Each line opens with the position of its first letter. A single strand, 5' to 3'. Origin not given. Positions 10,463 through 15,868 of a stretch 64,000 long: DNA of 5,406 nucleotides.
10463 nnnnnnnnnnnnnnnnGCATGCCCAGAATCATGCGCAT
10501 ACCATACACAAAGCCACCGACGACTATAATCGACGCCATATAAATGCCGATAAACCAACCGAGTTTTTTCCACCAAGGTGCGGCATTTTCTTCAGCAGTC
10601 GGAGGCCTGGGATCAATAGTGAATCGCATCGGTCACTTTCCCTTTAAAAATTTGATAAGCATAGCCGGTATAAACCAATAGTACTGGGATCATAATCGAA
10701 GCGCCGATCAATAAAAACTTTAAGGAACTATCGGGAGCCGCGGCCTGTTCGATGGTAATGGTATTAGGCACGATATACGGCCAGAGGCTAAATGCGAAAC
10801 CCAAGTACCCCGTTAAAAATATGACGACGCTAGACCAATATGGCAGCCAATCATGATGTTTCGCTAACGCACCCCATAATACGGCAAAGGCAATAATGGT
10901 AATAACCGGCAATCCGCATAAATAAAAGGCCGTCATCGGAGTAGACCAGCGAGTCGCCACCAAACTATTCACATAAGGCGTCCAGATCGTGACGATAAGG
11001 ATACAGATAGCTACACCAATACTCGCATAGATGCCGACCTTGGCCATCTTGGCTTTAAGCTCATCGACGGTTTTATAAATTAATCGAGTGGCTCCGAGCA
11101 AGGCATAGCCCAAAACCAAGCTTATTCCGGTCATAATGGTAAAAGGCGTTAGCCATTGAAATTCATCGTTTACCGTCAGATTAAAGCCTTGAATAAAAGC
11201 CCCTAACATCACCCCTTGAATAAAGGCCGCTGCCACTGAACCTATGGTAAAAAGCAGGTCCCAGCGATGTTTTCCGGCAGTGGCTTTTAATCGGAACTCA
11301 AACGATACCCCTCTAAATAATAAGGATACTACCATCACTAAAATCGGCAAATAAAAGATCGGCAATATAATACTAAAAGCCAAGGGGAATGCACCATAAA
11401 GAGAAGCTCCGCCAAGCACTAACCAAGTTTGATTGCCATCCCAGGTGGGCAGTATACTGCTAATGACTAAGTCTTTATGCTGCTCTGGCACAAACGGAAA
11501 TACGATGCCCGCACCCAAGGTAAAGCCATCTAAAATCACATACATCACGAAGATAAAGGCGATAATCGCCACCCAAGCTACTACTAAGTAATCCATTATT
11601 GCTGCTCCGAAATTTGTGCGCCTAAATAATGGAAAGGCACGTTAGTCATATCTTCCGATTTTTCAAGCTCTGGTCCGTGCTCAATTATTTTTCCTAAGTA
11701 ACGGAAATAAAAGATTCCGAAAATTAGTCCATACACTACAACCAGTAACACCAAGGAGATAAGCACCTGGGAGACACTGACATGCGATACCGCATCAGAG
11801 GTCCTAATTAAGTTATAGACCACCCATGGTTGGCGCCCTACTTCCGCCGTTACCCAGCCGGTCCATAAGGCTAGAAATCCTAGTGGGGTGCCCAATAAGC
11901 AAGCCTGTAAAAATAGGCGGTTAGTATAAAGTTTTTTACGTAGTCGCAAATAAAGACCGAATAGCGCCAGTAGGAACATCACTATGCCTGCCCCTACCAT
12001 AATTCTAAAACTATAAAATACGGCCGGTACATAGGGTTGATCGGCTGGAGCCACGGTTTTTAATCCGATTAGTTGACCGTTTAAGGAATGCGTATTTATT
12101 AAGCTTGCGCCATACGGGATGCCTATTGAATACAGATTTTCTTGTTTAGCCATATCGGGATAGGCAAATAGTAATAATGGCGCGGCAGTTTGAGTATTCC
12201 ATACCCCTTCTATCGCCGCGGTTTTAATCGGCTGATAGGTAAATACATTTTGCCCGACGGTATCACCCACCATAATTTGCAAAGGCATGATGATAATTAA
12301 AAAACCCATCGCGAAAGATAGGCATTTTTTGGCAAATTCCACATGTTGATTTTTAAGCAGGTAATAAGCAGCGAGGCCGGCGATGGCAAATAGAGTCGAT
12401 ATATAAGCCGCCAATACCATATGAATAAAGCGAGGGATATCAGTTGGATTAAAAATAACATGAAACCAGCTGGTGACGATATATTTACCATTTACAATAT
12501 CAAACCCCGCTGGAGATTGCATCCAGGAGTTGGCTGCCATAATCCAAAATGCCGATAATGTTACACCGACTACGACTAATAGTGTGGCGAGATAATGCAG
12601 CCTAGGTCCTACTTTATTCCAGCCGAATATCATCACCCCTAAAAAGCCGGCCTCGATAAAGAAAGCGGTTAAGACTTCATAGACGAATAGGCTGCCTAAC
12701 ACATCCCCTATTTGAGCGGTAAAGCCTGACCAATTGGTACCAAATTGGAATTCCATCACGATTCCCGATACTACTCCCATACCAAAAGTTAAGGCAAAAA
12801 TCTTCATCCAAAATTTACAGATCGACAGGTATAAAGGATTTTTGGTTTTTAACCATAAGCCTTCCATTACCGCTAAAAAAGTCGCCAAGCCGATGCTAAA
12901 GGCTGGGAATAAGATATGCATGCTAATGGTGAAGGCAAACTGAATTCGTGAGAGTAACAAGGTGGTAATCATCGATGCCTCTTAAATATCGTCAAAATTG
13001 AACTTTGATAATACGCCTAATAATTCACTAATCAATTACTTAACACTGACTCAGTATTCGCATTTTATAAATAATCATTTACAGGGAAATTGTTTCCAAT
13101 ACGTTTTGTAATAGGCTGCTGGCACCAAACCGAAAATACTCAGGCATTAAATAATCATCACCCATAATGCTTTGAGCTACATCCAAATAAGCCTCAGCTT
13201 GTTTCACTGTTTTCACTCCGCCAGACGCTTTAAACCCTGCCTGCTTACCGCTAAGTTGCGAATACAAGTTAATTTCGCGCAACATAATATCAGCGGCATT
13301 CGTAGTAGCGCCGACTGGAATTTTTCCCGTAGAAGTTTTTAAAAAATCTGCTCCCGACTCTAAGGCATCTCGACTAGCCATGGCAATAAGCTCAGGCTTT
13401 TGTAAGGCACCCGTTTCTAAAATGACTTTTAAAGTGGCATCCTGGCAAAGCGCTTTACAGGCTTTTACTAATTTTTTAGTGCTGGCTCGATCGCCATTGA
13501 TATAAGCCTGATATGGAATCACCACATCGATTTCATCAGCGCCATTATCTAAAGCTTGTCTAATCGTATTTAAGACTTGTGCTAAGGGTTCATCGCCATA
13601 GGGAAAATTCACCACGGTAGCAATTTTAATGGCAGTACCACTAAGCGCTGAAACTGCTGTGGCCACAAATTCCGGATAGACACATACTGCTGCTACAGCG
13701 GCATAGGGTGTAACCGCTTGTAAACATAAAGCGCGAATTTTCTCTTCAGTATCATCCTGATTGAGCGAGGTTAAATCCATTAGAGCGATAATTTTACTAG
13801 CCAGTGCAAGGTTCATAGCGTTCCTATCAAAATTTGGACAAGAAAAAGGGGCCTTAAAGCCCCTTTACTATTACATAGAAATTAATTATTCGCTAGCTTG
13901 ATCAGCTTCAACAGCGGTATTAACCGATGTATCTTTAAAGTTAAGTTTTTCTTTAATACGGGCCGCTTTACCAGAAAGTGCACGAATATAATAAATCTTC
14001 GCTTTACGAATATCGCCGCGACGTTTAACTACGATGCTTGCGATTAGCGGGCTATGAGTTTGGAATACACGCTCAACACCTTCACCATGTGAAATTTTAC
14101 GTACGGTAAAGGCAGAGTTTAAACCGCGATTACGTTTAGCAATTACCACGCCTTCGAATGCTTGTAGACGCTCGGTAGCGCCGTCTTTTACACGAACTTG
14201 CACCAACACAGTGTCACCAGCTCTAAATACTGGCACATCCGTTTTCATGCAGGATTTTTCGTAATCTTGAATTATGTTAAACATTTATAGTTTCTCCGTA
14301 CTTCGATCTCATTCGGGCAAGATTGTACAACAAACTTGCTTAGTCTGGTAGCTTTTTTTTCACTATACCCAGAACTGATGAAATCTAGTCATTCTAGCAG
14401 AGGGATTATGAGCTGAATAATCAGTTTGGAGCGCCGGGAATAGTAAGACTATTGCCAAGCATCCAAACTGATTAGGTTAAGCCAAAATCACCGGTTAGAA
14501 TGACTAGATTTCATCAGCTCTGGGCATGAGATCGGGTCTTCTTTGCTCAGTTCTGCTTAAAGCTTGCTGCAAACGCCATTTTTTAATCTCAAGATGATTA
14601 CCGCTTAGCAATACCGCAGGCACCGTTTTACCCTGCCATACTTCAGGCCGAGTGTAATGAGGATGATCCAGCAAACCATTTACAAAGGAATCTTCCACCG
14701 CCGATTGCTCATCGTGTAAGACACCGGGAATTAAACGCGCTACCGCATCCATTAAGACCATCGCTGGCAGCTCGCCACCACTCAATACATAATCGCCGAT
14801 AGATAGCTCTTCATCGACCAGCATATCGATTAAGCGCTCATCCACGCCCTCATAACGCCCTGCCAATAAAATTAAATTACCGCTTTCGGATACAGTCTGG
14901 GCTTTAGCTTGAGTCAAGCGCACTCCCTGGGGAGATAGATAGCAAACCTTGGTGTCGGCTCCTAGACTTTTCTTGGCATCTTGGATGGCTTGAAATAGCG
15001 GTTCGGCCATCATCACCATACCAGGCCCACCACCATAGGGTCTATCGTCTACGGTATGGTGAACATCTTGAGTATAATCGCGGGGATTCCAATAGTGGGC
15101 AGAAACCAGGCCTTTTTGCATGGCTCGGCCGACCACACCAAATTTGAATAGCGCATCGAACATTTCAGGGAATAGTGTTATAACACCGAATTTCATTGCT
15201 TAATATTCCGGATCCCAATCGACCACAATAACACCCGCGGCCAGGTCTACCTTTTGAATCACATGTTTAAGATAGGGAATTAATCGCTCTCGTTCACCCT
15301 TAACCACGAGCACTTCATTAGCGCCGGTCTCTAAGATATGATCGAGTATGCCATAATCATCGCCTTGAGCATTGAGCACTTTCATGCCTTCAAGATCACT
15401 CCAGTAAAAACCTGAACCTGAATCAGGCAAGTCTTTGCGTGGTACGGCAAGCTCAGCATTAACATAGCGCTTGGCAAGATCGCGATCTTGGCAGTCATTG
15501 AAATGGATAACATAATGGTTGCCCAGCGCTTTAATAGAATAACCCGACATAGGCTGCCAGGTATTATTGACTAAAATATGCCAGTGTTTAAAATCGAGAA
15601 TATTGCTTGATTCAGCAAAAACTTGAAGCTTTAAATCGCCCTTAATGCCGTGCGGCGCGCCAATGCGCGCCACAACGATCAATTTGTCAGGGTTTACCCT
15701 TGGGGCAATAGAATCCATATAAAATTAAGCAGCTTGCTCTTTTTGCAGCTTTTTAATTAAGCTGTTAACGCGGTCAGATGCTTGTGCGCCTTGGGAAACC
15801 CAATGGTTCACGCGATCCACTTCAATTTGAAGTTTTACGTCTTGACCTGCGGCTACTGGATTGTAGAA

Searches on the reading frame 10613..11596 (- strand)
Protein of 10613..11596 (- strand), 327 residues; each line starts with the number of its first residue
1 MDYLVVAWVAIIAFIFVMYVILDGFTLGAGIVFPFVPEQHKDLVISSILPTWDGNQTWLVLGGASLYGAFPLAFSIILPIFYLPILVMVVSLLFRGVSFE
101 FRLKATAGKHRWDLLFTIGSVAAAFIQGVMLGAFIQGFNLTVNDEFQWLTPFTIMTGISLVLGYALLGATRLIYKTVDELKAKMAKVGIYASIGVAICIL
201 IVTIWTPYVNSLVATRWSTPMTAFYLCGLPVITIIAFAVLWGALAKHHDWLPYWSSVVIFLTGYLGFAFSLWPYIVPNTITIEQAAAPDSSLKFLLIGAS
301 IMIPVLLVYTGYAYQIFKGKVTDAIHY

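Call 72: search_protein_families(library=pfam, proteins=[window:10613-11596:-], max_evalue=0.00001)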
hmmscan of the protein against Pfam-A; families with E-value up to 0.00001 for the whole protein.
window:10613-11596:- (327 aa): 1 family
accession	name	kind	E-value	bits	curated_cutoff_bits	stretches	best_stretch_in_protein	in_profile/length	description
PF02322.20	Cyt_bd_oxida_II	-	3.6e-82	276.6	35.6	1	6-317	3-302/302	Cytochrome bd terminal oxidase subunit II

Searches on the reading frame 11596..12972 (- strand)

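Call 72: search_protein_families(library=pfam, proteins=[window:11596-12972:-], max_evalue=0.00001)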
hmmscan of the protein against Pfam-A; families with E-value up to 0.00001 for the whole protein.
window:11596-12972:- (458 aa): 1 family
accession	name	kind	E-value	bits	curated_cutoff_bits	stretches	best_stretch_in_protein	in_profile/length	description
PF01654.22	Cyt_bd_oxida_I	-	2.3e-160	534.2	26.2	1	7-434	1-418/418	Cytochrome bd terminal oxidase subunit I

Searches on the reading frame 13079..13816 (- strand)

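Call 72: search_protein_families(library=pfam, proteins=[window:13079-13816:-], max_evalue=0.00001)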
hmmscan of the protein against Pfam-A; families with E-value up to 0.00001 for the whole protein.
window:13079-13816:- (245 aa): 1 family
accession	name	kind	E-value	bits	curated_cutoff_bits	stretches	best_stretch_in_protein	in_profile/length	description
PF01791.15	DeoC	-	7.5e-28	98.1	23.8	1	9-236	2-224/229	DeoC/LacD family aldolase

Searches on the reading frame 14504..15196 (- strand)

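Call 72: search_protein_families(library=pfam, proteins=[window:14504-15196:-], max_evalue=0.00001)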
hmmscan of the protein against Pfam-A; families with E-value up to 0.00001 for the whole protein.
window:14504-15196:- (230 aa): 1 family
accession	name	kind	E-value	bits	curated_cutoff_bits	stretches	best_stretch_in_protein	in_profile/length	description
PF01746.26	tRNA_m1G_MT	-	4.8e-63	212.9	27.3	1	23-221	2-195/195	tRNA (Guanine-1)-methyltransferase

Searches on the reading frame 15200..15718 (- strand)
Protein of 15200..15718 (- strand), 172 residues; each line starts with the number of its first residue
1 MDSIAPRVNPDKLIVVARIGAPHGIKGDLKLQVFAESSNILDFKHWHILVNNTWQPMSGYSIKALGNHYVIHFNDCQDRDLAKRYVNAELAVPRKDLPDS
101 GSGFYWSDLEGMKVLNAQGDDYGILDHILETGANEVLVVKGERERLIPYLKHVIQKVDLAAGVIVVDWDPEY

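Call 72: search_protein_families(library=pfam, proteins=[window:15200-15718:-], max_evalue=0.00001)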
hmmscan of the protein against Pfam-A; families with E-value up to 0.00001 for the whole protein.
window:15200-15718:- (172 aa): 3 families
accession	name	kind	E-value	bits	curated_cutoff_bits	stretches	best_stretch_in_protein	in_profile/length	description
PF01782.24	RimM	-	1.9e-17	63.7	23.5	1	15-95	1-83/84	RimM N-terminal domain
PF24986.1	PRC_RimM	-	3.6e-12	46.2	27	1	106-169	1-66/69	RimM PRC barrel domain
PF05239.21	PRC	-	1.5e-08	35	21.2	1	103-167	3-72/78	PRC-barrel domain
